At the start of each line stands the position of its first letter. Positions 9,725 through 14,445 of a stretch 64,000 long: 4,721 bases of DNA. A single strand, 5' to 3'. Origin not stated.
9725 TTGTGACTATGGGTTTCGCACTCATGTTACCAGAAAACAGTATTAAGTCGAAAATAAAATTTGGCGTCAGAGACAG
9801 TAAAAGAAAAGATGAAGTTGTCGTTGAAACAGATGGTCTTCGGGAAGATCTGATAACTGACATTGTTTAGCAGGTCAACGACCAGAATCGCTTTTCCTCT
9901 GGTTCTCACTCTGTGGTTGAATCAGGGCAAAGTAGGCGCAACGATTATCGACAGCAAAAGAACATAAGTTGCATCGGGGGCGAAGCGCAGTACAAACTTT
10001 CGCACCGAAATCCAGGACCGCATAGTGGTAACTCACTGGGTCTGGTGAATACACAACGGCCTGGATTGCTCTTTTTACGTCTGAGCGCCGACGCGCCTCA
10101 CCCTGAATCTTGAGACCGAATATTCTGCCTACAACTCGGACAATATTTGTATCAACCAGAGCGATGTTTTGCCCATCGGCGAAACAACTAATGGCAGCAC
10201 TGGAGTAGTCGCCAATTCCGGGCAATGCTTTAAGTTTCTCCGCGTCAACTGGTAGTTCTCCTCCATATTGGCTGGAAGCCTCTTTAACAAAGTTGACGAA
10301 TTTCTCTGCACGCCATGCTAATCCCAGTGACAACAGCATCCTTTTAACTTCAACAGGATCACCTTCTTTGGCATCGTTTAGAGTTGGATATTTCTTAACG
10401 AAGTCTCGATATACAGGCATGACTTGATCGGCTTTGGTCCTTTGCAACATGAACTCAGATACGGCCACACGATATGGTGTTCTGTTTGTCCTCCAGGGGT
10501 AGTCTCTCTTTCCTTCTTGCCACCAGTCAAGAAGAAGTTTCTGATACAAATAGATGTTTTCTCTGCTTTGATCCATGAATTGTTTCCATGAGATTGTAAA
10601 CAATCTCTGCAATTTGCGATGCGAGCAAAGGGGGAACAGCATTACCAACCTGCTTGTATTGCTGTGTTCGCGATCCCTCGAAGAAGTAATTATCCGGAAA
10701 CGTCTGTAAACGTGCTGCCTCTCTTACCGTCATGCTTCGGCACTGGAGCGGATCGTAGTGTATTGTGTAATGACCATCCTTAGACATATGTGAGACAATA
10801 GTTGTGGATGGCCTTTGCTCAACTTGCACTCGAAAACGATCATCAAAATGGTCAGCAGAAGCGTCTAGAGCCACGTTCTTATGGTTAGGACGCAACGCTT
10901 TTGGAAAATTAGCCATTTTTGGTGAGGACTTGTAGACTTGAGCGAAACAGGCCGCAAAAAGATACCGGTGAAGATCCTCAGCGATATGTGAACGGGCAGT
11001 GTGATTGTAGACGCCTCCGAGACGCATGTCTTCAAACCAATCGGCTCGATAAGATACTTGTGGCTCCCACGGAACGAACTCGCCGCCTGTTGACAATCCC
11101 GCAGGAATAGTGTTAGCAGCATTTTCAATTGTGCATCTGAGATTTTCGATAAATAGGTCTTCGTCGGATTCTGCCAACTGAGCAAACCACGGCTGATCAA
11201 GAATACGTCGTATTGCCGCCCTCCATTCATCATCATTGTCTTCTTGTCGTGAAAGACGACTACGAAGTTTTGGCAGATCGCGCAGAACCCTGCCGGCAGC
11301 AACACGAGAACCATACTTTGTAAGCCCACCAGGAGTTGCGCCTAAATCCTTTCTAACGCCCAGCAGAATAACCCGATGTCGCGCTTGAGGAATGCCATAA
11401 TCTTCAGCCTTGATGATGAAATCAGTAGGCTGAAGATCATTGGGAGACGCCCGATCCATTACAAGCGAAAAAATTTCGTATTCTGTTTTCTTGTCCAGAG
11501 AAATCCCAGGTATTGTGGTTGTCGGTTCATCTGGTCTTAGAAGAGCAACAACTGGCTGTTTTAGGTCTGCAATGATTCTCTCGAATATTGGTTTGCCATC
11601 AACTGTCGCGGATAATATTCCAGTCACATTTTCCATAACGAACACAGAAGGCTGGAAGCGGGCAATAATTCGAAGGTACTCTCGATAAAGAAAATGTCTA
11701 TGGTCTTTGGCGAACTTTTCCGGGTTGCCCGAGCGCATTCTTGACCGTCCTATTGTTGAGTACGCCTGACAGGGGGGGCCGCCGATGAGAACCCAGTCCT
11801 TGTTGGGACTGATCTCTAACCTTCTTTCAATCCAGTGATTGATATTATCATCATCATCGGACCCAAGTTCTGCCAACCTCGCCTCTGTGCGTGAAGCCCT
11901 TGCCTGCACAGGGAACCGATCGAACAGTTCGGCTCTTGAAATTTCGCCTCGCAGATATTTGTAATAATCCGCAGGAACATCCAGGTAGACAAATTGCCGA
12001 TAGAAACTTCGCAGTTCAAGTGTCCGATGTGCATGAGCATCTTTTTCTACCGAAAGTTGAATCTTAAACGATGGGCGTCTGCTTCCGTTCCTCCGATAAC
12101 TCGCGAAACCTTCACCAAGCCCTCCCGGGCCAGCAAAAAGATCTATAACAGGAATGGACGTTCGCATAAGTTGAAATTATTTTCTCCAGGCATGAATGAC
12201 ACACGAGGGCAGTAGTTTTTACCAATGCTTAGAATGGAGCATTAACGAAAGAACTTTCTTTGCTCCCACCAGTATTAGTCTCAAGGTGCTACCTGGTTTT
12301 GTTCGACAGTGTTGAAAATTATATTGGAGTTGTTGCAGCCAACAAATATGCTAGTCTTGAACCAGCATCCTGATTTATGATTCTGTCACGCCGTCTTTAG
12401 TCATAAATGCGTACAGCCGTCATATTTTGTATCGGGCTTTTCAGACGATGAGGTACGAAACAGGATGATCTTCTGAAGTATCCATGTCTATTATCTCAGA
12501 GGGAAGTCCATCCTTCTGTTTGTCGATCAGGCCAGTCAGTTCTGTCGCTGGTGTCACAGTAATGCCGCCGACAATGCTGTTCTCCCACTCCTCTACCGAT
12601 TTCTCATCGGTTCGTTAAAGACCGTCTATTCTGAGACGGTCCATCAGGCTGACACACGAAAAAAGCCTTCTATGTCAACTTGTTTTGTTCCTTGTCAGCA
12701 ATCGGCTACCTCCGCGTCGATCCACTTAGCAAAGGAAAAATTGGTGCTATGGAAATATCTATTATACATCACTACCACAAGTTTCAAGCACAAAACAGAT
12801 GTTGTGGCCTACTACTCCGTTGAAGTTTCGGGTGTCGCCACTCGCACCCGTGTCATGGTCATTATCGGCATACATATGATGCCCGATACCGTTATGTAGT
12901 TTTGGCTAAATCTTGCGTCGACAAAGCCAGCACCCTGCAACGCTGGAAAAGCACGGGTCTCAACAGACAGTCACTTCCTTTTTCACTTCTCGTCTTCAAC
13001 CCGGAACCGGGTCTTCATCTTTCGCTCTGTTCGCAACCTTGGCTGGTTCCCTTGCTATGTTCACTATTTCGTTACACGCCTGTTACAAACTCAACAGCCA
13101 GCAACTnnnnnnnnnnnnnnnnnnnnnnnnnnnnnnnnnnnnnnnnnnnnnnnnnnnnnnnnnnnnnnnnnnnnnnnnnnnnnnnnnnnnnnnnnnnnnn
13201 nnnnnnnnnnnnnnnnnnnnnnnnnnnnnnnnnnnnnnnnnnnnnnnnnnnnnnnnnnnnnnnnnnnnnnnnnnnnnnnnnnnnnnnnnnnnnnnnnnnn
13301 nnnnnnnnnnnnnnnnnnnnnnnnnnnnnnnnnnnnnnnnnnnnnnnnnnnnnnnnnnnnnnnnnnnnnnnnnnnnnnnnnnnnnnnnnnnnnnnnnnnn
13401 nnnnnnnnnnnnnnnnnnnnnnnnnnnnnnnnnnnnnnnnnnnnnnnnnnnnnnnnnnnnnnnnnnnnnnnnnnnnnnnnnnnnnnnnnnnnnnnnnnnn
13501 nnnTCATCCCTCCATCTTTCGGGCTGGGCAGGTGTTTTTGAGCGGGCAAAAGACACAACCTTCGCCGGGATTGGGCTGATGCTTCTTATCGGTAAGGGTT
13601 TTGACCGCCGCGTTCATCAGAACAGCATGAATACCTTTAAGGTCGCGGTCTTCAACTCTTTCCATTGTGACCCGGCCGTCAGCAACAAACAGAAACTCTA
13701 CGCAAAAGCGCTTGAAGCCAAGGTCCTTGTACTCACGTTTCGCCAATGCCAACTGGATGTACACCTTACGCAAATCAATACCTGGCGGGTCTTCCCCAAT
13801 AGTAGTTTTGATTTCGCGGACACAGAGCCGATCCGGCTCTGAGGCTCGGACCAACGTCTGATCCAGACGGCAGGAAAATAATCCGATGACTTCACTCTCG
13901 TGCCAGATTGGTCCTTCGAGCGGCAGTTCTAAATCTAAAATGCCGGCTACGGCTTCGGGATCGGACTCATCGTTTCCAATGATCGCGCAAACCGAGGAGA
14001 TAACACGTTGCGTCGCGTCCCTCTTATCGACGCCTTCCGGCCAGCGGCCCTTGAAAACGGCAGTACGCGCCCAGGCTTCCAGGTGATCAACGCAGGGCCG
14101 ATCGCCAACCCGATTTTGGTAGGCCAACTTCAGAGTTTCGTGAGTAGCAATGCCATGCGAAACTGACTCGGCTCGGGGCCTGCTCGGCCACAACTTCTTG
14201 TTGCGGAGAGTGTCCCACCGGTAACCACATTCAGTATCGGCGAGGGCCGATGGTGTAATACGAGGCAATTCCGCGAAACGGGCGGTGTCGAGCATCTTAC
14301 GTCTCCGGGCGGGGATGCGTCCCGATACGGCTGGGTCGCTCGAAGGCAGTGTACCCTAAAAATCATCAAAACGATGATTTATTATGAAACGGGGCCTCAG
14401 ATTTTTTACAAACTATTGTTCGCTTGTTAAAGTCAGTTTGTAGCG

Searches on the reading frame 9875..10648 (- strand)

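Call 57: search_protein_families(library=pfam, proteins=[window:9875-10648:-], max_evalue=0.001)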
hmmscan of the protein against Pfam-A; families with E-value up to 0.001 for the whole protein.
window:9875-10648:- (257 aa): 1 family
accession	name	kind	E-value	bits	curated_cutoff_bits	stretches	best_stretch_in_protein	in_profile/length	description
PF00730.31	HhH-GPD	-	3e-07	31.2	26.2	1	63-182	1-92/108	HhH-GPD superfamily base excision DNA repair protein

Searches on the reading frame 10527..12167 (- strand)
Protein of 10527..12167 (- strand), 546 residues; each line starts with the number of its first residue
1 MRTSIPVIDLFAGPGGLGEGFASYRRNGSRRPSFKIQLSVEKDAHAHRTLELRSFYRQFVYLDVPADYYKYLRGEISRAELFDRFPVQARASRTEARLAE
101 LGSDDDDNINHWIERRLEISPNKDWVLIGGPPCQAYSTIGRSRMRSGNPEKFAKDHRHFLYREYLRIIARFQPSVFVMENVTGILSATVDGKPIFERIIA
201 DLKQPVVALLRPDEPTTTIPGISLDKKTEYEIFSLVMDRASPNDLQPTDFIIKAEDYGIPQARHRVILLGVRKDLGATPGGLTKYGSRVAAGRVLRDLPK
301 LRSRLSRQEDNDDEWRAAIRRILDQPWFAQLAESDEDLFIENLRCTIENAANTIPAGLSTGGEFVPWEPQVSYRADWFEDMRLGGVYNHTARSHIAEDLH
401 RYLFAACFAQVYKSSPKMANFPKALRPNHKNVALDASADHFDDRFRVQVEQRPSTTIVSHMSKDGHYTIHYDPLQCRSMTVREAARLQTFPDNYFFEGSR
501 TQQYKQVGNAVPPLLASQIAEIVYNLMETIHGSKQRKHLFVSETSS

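Call 57: search_protein_families(library=pfam, proteins=[window:10527-12167:-], max_evalue=0.001)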
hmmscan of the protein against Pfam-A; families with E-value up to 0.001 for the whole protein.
window:10527-12167:- (546 aa): 1 family
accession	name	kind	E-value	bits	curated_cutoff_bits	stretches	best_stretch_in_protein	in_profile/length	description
PF00145.23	DNA_methylase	-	2.3e-43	149.3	22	2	251-521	141-320/324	C-5 cytosine-specific DNA methylase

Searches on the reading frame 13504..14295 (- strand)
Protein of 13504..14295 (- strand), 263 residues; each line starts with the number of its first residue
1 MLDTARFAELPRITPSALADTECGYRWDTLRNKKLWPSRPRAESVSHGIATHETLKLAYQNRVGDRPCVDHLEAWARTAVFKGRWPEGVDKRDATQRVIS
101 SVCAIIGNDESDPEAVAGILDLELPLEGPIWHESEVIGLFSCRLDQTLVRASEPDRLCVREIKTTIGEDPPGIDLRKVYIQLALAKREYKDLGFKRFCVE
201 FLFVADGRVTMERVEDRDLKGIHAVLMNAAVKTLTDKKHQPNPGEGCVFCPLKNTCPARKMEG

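Call 57: search_protein_families(library=pfam, proteins=[window:13504-14295:-], max_evalue=0.001)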
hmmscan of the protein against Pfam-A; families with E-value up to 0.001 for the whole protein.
window:13504-14295:- (263 aa): 1 family
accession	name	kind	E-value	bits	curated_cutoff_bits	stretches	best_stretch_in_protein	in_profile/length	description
PF12705.13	PDDEXK_1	-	8.8e-07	29.5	22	1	21-257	11-247/247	PD-(D/E)XK nuclease superfamily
